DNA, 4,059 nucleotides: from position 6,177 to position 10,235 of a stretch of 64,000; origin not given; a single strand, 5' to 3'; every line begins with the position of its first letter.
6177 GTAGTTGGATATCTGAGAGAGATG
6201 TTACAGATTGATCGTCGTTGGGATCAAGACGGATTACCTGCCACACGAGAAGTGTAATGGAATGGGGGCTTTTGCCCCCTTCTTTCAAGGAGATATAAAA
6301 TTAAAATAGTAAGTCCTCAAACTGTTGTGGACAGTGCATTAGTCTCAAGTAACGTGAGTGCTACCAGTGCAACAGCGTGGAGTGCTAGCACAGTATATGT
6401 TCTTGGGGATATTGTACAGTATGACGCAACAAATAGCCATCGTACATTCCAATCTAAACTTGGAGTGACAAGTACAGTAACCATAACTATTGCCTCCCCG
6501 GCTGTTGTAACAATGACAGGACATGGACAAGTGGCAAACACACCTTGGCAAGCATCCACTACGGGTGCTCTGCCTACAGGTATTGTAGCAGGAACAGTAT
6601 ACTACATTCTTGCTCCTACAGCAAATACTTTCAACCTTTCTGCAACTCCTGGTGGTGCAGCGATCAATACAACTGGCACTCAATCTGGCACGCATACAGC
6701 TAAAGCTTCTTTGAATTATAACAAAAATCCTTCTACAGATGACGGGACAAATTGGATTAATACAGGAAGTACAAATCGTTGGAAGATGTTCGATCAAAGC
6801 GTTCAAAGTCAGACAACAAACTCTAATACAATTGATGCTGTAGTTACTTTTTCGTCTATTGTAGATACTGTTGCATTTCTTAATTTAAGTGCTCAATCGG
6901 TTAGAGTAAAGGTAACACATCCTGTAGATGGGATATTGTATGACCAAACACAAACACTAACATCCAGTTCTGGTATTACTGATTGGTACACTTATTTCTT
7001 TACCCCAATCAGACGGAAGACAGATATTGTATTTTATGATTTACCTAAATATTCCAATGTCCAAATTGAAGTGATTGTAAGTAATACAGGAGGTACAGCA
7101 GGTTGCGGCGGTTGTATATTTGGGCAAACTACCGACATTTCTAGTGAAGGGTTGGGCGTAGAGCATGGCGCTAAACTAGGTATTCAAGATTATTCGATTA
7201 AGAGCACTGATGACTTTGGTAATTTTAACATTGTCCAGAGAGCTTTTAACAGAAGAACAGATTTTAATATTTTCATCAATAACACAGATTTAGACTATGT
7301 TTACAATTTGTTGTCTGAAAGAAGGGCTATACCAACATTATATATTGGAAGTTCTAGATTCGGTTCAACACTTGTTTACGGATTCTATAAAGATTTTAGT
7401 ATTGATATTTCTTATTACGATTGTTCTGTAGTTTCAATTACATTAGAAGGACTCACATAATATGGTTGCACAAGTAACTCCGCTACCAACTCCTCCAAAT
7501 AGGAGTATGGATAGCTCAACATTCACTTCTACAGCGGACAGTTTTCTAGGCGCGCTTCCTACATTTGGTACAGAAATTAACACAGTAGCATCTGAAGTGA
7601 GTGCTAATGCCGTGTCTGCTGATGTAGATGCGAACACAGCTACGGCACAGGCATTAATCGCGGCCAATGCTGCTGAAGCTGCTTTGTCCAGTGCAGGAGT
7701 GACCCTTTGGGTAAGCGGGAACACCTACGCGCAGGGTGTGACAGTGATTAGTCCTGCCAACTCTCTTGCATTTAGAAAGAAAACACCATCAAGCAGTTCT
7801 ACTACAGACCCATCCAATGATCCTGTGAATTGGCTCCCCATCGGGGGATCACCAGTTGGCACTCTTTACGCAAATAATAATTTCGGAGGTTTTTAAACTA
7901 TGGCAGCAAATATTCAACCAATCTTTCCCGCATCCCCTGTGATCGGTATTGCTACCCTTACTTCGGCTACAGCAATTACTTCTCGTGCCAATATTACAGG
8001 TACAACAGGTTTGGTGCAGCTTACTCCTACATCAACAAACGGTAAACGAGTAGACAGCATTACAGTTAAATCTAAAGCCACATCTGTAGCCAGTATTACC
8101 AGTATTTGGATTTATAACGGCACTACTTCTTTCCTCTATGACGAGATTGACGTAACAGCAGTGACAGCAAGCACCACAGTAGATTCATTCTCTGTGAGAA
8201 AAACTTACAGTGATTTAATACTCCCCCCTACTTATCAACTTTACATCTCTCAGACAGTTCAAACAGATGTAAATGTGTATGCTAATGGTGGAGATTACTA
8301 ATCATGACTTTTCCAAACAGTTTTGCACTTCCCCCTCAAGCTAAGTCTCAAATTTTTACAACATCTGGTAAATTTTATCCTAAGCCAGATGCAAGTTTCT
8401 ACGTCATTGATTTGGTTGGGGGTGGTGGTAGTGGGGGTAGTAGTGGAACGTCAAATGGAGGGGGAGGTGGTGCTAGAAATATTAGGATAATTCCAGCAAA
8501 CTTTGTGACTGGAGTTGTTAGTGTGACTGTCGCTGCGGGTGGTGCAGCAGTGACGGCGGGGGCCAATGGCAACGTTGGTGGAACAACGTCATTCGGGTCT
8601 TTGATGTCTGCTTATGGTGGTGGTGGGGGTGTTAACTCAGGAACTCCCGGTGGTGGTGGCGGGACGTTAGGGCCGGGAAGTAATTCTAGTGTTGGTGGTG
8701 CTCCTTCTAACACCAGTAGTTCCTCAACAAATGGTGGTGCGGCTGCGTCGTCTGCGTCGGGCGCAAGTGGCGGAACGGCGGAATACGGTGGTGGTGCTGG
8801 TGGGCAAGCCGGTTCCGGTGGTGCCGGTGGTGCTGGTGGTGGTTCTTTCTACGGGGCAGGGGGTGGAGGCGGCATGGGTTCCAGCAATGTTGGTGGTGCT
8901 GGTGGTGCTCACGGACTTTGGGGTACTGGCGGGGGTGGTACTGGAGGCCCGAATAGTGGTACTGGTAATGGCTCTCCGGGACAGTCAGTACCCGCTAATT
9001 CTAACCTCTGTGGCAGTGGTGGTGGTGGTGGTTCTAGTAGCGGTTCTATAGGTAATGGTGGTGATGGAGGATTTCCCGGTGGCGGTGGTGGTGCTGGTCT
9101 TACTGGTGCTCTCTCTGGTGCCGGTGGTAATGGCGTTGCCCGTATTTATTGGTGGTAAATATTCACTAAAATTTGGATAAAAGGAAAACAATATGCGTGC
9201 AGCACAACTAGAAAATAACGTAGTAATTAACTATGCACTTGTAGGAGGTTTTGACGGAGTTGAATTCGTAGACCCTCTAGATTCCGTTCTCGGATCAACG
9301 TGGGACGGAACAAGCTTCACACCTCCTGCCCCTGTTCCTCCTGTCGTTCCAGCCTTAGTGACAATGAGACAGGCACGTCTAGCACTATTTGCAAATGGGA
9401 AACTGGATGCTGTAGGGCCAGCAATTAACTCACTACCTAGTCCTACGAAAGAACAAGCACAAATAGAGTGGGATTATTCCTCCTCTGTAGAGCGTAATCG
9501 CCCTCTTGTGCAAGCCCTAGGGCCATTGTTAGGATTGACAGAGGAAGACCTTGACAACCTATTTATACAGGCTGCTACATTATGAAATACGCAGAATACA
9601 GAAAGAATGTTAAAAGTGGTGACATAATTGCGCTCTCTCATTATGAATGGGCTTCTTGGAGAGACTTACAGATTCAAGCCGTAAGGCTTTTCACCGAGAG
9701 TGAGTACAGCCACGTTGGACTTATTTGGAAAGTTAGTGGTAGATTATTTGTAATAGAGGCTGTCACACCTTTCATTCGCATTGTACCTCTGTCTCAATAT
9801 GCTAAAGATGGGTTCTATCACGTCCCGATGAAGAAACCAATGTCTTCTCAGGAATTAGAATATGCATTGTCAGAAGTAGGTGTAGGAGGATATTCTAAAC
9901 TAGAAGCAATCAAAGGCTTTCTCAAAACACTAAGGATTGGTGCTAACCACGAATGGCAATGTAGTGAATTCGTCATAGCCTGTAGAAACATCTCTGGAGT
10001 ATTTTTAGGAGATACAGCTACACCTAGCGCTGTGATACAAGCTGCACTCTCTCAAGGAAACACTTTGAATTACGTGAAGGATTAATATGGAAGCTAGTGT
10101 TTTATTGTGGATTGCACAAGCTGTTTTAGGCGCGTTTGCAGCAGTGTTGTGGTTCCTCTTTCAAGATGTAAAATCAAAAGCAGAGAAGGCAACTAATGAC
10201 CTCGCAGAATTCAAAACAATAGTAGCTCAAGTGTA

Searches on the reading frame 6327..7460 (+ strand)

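Call 8: search_protein_families(library=phrogs, proteins=[window:6327-7460:+], max_evalue=0.00001)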
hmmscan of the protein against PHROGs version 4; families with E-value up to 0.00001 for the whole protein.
window:6327-7460:+ (377 aa): 3 families
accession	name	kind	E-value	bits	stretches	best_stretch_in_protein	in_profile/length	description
phrog_6278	-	unknown function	6.2e-63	213.8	1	130-376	58-305/306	-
phrog_34644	-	unknown function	1.4e-15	58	1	134-355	368-587/609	-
phrog_7765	-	unknown function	9.9e-07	28.4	1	47-126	380-456/578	-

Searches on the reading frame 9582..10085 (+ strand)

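Call 46: search_protein_families(library=phrogs, proteins=[window:9582-10085:+], max_evalue=0.01)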
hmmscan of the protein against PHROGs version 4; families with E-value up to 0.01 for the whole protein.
window:9582-10085:+ (167 aa): 1 family
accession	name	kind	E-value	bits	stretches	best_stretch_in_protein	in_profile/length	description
phrog_1128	-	moron, auxiliary metabolic gene and host takeover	9e-08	32.7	1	32-142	39-149/381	enoyl-CoA hydratase/carnithine racemase-like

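Call 47: search_protein_families(library=pfam, proteins=[window:9582-10085:+], max_evalue=0.01)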
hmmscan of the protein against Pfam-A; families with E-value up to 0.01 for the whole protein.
window:9582-10085:+ (167 aa): 1 family
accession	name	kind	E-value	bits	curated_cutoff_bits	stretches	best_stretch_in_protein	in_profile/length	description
PF05708.18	Peptidase_C92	-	0.002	18.7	27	1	34-76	17-63/166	Permuted papain-like amidase enzyme, YaeF/YiiX, C92 family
